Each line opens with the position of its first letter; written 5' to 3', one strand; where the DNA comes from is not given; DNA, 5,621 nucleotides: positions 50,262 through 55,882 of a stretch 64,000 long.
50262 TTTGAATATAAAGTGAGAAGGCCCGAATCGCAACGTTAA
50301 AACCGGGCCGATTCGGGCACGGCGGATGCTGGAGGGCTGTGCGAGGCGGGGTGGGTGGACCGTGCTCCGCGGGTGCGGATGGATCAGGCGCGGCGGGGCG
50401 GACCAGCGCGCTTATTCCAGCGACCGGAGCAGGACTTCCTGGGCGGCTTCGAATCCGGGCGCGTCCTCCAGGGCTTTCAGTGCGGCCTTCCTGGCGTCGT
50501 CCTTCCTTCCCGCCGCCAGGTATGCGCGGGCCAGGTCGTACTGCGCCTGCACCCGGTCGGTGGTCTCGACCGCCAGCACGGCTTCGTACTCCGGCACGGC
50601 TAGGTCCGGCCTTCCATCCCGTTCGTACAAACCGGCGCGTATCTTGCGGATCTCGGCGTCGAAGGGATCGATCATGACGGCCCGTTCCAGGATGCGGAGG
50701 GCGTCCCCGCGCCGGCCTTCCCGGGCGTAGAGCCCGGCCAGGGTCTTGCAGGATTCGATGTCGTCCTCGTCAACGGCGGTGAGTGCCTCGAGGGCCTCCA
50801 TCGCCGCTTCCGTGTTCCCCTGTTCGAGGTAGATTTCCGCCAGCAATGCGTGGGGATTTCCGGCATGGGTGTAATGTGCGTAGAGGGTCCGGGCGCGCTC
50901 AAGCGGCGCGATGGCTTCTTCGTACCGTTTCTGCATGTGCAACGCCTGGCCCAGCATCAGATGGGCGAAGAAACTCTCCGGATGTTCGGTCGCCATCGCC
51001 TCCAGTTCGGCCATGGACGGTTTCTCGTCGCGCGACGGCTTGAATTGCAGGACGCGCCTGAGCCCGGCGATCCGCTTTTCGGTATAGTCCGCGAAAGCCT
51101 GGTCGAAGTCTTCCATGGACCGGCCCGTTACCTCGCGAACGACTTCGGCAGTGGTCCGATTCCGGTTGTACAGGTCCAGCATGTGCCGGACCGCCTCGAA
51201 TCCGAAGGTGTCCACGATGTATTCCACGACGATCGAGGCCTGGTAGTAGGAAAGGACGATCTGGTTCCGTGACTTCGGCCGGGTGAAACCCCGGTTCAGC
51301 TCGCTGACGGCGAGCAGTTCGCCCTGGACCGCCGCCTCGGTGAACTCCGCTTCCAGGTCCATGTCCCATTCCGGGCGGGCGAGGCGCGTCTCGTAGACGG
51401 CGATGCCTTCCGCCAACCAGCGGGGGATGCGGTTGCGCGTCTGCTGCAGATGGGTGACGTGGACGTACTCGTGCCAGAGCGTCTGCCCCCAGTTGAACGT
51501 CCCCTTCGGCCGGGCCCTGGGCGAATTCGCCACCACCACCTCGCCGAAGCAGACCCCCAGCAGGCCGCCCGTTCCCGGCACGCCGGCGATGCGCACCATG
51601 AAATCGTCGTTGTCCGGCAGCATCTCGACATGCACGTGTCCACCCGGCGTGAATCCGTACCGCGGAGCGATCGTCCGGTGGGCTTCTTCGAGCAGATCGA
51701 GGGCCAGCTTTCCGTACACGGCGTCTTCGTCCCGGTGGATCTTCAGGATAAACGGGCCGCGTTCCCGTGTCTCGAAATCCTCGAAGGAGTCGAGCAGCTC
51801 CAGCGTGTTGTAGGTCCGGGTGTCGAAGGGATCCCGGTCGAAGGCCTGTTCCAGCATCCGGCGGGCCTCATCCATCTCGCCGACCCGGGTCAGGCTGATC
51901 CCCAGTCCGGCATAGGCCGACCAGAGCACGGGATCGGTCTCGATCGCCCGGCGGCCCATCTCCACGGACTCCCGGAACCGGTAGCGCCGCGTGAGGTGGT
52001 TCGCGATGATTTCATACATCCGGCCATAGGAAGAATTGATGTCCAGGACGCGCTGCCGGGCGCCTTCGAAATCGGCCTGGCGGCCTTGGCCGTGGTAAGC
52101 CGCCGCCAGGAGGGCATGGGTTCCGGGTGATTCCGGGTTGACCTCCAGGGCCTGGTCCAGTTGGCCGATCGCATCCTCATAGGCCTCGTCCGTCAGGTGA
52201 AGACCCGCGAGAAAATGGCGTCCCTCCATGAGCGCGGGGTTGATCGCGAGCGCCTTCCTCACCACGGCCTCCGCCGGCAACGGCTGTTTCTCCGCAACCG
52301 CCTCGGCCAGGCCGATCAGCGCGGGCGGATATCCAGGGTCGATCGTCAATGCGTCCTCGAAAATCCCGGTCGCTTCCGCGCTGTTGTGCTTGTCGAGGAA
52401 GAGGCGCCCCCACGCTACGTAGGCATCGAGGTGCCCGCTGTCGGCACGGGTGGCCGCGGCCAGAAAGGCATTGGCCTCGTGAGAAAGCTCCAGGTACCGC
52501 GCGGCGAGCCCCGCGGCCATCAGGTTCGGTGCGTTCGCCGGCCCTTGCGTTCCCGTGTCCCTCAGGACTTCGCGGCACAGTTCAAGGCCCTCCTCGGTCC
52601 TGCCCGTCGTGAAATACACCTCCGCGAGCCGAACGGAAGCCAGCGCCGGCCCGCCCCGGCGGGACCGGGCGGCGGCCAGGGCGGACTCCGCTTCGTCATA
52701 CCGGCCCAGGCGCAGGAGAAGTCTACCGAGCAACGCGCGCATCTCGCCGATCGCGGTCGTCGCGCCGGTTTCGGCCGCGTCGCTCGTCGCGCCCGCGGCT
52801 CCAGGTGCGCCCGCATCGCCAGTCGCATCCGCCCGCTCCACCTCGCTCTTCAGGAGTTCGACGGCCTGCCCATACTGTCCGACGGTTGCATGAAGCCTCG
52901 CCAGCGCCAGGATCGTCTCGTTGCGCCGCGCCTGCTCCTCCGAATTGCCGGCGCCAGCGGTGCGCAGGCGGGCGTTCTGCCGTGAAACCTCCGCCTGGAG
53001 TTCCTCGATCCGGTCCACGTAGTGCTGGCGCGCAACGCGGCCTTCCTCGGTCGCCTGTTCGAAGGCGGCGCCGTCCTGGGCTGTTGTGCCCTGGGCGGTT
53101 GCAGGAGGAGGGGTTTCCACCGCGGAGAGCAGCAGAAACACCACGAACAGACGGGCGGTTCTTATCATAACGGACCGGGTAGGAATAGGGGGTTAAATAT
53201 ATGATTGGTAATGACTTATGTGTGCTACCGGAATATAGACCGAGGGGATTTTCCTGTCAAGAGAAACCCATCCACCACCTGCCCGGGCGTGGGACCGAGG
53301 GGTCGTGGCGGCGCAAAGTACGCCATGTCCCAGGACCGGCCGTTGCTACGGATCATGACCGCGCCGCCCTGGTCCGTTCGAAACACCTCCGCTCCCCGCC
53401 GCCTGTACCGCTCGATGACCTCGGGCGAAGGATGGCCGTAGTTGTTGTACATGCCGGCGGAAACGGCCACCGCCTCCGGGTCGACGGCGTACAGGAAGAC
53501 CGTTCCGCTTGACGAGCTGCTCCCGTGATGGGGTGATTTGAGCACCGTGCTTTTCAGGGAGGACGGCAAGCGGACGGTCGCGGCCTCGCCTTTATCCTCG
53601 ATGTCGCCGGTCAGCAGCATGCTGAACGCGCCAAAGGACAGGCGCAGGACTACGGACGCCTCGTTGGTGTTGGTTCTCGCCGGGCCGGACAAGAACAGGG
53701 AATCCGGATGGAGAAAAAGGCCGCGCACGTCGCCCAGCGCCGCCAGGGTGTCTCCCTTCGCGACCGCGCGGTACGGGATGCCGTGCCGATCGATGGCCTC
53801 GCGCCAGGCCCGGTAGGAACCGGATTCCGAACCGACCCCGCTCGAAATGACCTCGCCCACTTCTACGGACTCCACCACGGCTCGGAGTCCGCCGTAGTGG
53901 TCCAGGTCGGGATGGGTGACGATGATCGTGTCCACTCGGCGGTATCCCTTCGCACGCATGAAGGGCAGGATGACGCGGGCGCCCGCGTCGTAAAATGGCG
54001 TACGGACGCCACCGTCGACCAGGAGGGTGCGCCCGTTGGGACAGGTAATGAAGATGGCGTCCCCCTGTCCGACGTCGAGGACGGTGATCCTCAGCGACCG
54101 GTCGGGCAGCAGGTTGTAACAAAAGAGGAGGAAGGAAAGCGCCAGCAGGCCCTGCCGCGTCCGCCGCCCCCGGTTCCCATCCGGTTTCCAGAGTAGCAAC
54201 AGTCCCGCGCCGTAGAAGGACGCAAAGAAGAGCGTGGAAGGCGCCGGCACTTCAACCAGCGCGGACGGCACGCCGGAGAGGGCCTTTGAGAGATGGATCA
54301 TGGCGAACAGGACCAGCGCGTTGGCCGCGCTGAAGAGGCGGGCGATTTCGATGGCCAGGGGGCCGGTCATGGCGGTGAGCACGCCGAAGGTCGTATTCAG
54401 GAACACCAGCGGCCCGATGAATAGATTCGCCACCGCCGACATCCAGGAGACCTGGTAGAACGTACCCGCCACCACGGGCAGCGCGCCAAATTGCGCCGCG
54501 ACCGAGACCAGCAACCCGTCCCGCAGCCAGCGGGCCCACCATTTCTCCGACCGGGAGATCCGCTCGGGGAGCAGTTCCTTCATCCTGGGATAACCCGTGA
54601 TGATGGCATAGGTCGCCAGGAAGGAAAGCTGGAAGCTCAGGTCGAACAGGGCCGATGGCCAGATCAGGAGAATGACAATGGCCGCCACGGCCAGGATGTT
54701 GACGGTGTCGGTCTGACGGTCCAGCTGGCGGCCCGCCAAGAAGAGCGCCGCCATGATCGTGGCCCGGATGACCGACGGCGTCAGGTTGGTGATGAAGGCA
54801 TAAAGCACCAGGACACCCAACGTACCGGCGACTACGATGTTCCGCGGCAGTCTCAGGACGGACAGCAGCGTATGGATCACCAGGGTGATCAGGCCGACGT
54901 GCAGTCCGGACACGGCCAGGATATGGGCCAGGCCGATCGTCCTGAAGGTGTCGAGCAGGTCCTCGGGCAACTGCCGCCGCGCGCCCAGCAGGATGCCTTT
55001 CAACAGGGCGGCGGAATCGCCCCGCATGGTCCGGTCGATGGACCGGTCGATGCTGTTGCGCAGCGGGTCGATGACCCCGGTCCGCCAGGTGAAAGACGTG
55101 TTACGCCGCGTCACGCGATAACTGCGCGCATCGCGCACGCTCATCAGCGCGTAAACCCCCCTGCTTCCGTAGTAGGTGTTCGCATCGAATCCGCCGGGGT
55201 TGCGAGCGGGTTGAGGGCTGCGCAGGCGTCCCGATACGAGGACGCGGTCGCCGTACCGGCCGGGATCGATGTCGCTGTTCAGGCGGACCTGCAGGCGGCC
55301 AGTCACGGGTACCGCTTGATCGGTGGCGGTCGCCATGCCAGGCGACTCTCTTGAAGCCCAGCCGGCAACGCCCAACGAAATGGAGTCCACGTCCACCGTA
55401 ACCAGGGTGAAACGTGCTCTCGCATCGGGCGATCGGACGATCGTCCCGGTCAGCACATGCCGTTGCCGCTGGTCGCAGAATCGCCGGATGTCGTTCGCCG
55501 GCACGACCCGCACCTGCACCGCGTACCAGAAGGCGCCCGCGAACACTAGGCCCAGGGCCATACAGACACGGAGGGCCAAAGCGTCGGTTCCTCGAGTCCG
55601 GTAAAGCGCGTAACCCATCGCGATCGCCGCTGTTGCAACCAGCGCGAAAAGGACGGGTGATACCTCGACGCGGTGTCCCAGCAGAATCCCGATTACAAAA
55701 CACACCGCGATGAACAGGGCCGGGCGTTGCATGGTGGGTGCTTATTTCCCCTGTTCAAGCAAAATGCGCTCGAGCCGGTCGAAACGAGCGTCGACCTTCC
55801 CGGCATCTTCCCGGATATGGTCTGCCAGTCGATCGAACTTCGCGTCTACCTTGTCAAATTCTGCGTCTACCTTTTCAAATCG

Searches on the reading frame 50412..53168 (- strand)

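Call 5: search_protein_families(library=pfam, proteins=[window:50412-53168:-], max_evalue=0.01)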
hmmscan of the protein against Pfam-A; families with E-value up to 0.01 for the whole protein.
window:50412-53168:- (918 aa): 27 families (the best 25 are shown)
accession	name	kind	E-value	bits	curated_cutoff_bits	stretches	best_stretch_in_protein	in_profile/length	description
PF14559.12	TPR_19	-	3.3e-38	130.3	25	7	151-205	1-55/68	Tetratricopeptide repeat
PF13428.12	TPR_14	-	1.2e-33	112.5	23.5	2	874-914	2-42/44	Tetratricopeptide repeat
PF07719.23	TPR_2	-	6.9e-28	94.9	27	1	874-905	2-33/34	Tetratricopeptide repeat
PF13432.12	TPR_16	-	9.2e-28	96.8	32.7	4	147-203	3-59/65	Tetratricopeptide repeat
PF13424.12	TPR_12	-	4.7e-23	81.6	30.1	3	738-801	8-76/77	Tetratricopeptide repeat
PF13181.12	TPR_8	-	1.6e-21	75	25.7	1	775-802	6-33/34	Tetratricopeptide repeat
PF13431.12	TPR_17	-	1.3e-20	72.3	24.4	0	729-754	9-34/34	Tetratricopeptide repeat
PF00515.34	TPR_1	-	1e-17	63.6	27.8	0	735-762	3-30/34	Tetratricopeptide repeat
PF13176.12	TPR_7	-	9.3e-16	57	27.9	0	807-838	2-35/36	Tetratricopeptide repeat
PF12895.13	ANAPC3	-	8.4e-14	52.1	27.2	0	299-362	8-70/82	Anaphase-promoting complex, cyclosome, subunit 3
PF13374.12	TPR_10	-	3.7e-13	49.5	27.5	0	417-444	3-30/42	Tetratricopeptide repeat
PF07721.20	TPR_4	-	1e-12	47.8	27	0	874-893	2-21/26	Tetratricopeptide repeat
PF13485.12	Peptidase_MA_2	-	4e-12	46.8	32.4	1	558-692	63-195/201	Peptidase MA superfamily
PF13414.12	TPR_11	-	1.1e-11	44.6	26.8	1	330-362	10-42/42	TPR repeat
PF23914.1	TPR_CcmH_CycH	-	1.2e-11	45.2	42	0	728-828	45-145/158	Cytochrome c-type biogenesis protein H TPR domain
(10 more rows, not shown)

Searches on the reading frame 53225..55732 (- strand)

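Call 5: search_protein_families(library=pfam, proteins=[window:53225-55732:-], max_evalue=0.01)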
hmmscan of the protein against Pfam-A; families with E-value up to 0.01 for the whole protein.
window:53225-55732:- (835 aa): 5 families
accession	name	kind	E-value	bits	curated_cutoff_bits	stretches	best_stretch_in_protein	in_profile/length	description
PF03772.21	Competence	-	2.3e-58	198.1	23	1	247-515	1-265/270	Competence protein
PF13567.11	DUF4131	-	1.6e-23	83.6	31.6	1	26-202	4-162/165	Domain of unknown function (DUF4131)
PF00753.33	Lactamase_B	-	9.7e-12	45.7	22.7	1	553-758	2-193/196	Metallo-beta-lactamase superfamily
PF12706.13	Lactamase_B_2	-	0.0046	17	27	1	589-623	20-53/200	Beta-lactamase superfamily domain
PF25281.1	MBL_MAP1B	-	0.0069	15.9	37.6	0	551-637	25-103/279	MAP1B MBL-like domain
